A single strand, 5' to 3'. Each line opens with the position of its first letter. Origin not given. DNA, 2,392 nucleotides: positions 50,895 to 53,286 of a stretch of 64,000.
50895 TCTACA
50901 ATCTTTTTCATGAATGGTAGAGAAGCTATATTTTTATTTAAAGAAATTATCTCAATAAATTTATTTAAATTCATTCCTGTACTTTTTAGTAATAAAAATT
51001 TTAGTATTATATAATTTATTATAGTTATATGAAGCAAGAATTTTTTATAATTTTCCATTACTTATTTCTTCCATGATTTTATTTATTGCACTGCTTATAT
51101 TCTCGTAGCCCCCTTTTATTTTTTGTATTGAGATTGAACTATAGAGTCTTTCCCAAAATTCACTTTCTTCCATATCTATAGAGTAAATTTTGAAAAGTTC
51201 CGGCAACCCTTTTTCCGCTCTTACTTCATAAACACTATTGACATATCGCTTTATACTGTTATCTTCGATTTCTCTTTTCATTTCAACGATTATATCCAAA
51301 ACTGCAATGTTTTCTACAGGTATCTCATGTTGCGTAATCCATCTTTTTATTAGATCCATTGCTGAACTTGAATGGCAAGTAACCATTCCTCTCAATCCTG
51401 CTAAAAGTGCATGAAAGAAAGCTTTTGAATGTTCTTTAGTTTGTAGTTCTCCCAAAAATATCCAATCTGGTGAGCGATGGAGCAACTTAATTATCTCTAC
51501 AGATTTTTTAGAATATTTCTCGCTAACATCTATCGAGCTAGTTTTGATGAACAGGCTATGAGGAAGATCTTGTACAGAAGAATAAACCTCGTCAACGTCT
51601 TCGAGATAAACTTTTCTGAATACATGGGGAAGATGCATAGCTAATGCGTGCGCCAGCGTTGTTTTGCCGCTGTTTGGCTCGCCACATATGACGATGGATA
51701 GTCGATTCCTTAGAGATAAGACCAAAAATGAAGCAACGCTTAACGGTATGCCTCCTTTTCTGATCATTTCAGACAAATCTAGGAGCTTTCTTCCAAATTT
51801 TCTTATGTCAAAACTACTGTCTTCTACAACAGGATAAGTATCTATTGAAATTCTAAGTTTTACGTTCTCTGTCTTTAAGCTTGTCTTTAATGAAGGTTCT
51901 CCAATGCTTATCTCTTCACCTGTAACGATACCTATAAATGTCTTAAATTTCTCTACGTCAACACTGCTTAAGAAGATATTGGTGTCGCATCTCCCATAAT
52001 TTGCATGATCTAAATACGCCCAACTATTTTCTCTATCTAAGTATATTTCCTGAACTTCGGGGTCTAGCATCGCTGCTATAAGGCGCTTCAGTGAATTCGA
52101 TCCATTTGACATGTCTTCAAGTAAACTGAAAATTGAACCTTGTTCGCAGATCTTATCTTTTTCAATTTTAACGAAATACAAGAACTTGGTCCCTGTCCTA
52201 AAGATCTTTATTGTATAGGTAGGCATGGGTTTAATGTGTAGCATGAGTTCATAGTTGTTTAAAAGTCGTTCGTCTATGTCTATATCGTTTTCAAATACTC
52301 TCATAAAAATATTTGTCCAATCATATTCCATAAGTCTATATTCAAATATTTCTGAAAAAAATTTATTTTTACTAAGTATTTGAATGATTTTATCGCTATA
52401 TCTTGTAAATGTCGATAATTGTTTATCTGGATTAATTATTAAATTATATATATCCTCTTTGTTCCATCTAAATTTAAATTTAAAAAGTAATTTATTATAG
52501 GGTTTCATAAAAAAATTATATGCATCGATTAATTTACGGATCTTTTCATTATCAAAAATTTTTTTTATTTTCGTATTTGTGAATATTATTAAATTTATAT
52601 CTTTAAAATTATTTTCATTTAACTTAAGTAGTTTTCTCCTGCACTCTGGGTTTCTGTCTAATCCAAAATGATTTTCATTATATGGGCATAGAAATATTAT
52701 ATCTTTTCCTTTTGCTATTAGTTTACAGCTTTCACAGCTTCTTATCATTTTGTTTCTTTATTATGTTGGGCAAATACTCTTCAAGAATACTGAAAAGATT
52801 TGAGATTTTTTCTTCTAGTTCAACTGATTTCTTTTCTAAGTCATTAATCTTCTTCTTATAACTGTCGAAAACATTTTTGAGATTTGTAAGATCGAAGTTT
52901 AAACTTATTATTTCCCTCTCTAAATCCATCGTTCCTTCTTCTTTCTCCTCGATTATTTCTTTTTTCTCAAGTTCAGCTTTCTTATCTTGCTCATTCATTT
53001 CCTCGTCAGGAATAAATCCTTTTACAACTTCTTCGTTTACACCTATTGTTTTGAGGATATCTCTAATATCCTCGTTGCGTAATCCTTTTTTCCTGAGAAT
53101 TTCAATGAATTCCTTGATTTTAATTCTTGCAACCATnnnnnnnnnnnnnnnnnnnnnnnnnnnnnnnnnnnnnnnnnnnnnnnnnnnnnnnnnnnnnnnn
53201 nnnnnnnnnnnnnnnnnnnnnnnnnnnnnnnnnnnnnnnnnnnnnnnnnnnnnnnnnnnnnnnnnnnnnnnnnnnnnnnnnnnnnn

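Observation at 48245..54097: Type-IV-pilus-like locus with Zn-finger-bearing secretion ATPase, split TadC-like platform protein, pilin candidate and an adjacent divergent TFB paralogue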

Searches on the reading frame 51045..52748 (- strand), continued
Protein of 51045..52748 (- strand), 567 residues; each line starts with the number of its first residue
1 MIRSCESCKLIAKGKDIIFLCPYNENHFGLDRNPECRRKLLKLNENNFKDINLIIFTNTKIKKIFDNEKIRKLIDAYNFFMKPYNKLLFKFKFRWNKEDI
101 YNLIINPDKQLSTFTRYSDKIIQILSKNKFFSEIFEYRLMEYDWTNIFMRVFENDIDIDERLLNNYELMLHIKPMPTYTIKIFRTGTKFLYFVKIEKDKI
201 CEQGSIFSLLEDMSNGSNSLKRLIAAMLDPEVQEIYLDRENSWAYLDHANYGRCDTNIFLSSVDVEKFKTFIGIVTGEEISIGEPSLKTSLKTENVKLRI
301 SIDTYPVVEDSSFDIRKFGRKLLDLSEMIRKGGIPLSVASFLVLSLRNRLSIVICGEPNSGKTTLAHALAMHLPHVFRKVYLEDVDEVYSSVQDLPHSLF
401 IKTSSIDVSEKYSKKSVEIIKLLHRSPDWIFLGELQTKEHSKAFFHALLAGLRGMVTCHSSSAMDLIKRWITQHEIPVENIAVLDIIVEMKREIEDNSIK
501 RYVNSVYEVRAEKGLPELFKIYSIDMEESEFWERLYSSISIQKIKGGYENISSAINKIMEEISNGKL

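Call 101: search_protein_families(library=pfam, proteins=[L006:11064-11618:+, L006:6904-7281:-, L006:6386-6742:-, L006:7362-7598:+, L009:6393-6788:-], max_evalue=0.1)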
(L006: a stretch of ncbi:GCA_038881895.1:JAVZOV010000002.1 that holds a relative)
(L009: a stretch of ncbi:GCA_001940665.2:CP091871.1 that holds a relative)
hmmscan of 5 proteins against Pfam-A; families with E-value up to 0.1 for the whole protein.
L006:11064-11618:+ (184 aa): 0 families

L006:6904-7281:- (125 aa): 2 families
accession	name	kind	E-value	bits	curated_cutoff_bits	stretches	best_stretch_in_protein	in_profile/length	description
PF07386.16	DUF1499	-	0.033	15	22.6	1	52-98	54-100/114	Protein of unknown function (DUF1499)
PF24051.1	DUF7355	-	0.077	13.4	27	1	54-114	20-78/93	Domain of unknown function (DUF7355)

L006:6386-6742:- (118 aa): 0 families

L006:7362-7598:+ (78 aa): 2 families
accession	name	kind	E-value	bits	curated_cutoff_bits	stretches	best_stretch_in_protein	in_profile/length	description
PF11488.14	Lge1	-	0.036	14.7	25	0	14-38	19-43/71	Transcriptional regulatory protein LGE1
PF18904.5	DUF5660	-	0.054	14.1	24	1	16-74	13-69/109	Domain of unknown function (DUF5660)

L009:6393-6788:- (131 aa): 0 families

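Call 111: find_encoding_contigs(protein=P0097, flank=10000, max_places=1)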
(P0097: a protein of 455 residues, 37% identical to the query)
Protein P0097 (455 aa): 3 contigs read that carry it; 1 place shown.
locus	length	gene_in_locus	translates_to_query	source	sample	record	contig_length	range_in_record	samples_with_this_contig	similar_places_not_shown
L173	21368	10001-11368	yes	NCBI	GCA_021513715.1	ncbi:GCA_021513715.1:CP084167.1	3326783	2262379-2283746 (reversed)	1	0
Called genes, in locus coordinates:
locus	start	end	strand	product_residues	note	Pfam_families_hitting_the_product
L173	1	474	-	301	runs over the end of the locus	PF00483:NTP_transferase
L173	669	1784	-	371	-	PF00155:Aminotran_1_2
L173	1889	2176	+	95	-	PF03819:MazG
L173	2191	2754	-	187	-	PF00025:Arf, PF00071:Ras, PF01926:MMR_HSR1 (faint), PF08477:Roc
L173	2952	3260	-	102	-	PF01022:HTH_5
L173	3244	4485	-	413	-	PF01637:ATPase_2 (weak), PF05621:TniB (faint), PF13191:AAA_16 (weak), PF00004:AAA (weak), PF05729:NACHT, PF13401:AAA_22, PF22703:Cdc6_lid, PF09079:WHD_Cdc6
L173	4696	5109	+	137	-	PF11969:DcpS_C, PF01230:HIT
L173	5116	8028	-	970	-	-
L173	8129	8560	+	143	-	PF01325:Fe_dep_repress, PF14947:HTH_45 (weak), PF20008:DUF6429 (faint), PF02742:Fe_dep_repr_C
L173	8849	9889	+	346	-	-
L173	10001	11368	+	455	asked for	PF00437:T2SSE, PF27713:UCP018868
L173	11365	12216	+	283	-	-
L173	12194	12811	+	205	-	-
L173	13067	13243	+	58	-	-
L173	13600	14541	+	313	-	-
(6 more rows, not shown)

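Call 116: search_protein_families(library=padloc, proteins=[window:51045-52748:-, L006:11596-12798:+], max_evalue=0.001)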
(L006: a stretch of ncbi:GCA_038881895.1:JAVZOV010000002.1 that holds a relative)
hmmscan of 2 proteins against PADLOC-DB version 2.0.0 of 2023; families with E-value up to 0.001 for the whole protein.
window:51045-52748:- (567 aa): 3 families
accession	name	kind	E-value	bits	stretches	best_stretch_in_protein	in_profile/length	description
PDLC01515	Csx3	-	2.3e-05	22.1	1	348-382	5-39/183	"CAS-I,CAS-III; associated"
PDLC01045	Csx3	-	0.0003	18.1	1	348-382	106-140/286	Csx3-AAA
PDLC04140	mad8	-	0.00035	18.2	1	352-444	30-132/314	mads_8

L006:11596-12798:+ (400 aa): 14 families
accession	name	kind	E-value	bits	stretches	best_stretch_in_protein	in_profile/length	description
PDLC04140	mad8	-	2.3e-20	71.3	1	58-382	20-299/314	mads_8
PDLC04105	HerA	-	2.9e-14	50.6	2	26-106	130-212/576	-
PDLC04102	HerA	-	1.7e-11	41.2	1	236-373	470-610/654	-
PDLC04100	HerA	-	5.3e-11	39.9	2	271-393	442-566/580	-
PDLC01055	HerA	-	8.9e-11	39.3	1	228-347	377-495/532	Type III coevolved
PDLC04106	HerA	-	3.7e-10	37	1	241-373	479-619/667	-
PDLC04103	HerA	-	4.7e-10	36.4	2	62-104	173-215/579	-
PDLC02185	HerA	-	1.4e-09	35.3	1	270-383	447-562/585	-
PDLC02188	HerA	-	7.7e-07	26.3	1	269-373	428-533/578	-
PDLC04107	HerA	-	2.2e-05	21.7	1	35-108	141-217/306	-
PDLC04099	HerA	-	2.7e-05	21.6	1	38-103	144-212/214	-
PDLC04101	HerA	-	4e-05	20.5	1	35-106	140-214/400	-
PDLC04104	HerA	-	0.00013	18.8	1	222-370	171-324/379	-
PDLC04097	HerA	-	0.001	15.8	0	33-102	132-209/618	-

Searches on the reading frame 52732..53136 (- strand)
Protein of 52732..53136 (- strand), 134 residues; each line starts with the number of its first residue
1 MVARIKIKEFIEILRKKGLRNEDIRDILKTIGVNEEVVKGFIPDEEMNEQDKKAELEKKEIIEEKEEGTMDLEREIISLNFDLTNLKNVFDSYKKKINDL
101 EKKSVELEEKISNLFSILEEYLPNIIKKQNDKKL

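Call 3: search_protein_families(library=pfam, proteins=[window:52732-53136:-], max_evalue=1)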
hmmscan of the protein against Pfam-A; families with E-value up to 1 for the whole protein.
window:52732-53136:- (134 aa): 7 families
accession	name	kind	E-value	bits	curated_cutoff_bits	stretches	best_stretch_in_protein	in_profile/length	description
PF16454.10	PI3K_P85_iSH2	-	0.00083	19.4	31.5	1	51-107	102-156/161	Phosphatidylinositol 3-kinase regulatory subunit P85 inter-SH2 domain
PF05010.19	TACC_C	-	0.0042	17.3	29.9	2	6-112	23-127/201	Transforming acidic coiled-coil-containing protein (TACC), C-terminal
PF08702.15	Fib_alpha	-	0.015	15.9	29.9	1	50-110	71-131/143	Fibrinogen alpha/beta chain family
PF22814.2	WelO5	-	0.034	14.1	27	1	21-123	13-119/277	Carrier-protein-independent halogenase WelO5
PF11932.13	DUF3450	-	0.14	11.9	32.6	1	50-123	27-100/241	Protein of unknown function (DUF3450)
PF07889.17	DUF1664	-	0.24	11.9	34.6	1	57-103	77-123/124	Protein of unknown function (DUF1664)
PF04695.18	Pex14_N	-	0.58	10.3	23.2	1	13-29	29-45/46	Pex14 N-terminal domain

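Call 4: search_protein_families(library=ncbifam, proteins=[window:52732-53136:-], max_evalue=1)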
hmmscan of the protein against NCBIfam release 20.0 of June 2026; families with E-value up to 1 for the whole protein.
window:52732-53136:- (134 aa): 5 families
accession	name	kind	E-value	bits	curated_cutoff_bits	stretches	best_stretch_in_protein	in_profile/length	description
NF045487.1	ASRP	equivalog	0.018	13.7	300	1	49-130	336-418/593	archaea-specific SMC-related protein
TIGR02855.1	spore_yabG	equivalog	0.092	12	270.4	1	34-126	68-157/283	sporulation peptidase YabG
NF040697.1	VPA1267_fam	equivalog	0.1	12.8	90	1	46-94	81-131/143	VPA1267 family protein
NF041042.1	FslE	exception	0.38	9.2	800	1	45-113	26-93/505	rhizoferrin import outer membrane protein FslE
NF033930.1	pneumo_PspA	exception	0.62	8.7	850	1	34-115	237-314/659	pneumococcal surface protein A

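Call 100: search_solved_structures(query=A15, max_evalue=1, show_alignments=0)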
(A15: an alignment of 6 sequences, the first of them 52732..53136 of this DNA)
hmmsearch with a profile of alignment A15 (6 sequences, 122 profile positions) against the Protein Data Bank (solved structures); distinct sequences matched with E-value up to 1: 68 (the best 60 are shown).
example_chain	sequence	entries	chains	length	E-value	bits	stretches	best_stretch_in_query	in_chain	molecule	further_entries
9rgy_A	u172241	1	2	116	3.9e-05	26.6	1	49-102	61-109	sc-apCC3-CW-0NTT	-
8qox_B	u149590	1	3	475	8.6e-05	25.5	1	51-109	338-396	Conserved membrane protein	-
6gao_A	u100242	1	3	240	0.0001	25.3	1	51-103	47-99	Outer capsid protein sigma-1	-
9rgv_A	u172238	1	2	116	0.00046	23.2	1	49-102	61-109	sc-apCC3-CW1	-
3mvb_O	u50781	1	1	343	0.00077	22.5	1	22-90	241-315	Transcription termination factor, mitochondrial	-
5cky_O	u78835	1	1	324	0.00081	22.4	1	22-90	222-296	Transcription termination factor 1, mitochondrial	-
7o97_A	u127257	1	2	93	0.00083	22.3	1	45-100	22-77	hypothetical protein UY81_C0065G0003 from Candidatus Giovannonibacteria bacterium converte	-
5crj_O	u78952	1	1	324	0.001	22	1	22-90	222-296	Transcription termination factor 1, mitochondrial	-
5co0_O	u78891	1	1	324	0.0011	22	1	22-90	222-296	Transcription termination factor 1, mitochondrial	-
3mva_O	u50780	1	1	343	0.0012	21.8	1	22-90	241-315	Transcription termination factor, mitochondrial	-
5crk_O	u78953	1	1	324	0.0012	21.8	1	22-90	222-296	Transcription termination factor 1, mitochondrial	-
3n7q_A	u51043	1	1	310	0.0014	21.6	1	22-90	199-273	Transcription termination factor, mitochondrial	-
3n6s_A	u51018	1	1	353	0.0016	21.4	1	22-90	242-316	Transcription termination factor, mitochondrial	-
9rgw_A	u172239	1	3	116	0.0017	21.3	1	54-102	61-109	sc-apCC3-CW2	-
1fxk_C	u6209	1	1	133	0.005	19.8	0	73-111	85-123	PROTEIN (PREFOLDIN)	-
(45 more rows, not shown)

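Call 116: search_protein_families(library=padloc, proteins=[window:52732-53136:-], max_evalue=0.001)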
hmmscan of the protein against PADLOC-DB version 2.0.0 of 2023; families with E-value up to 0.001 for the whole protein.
window:52732-53136:- (134 aa): 0 families
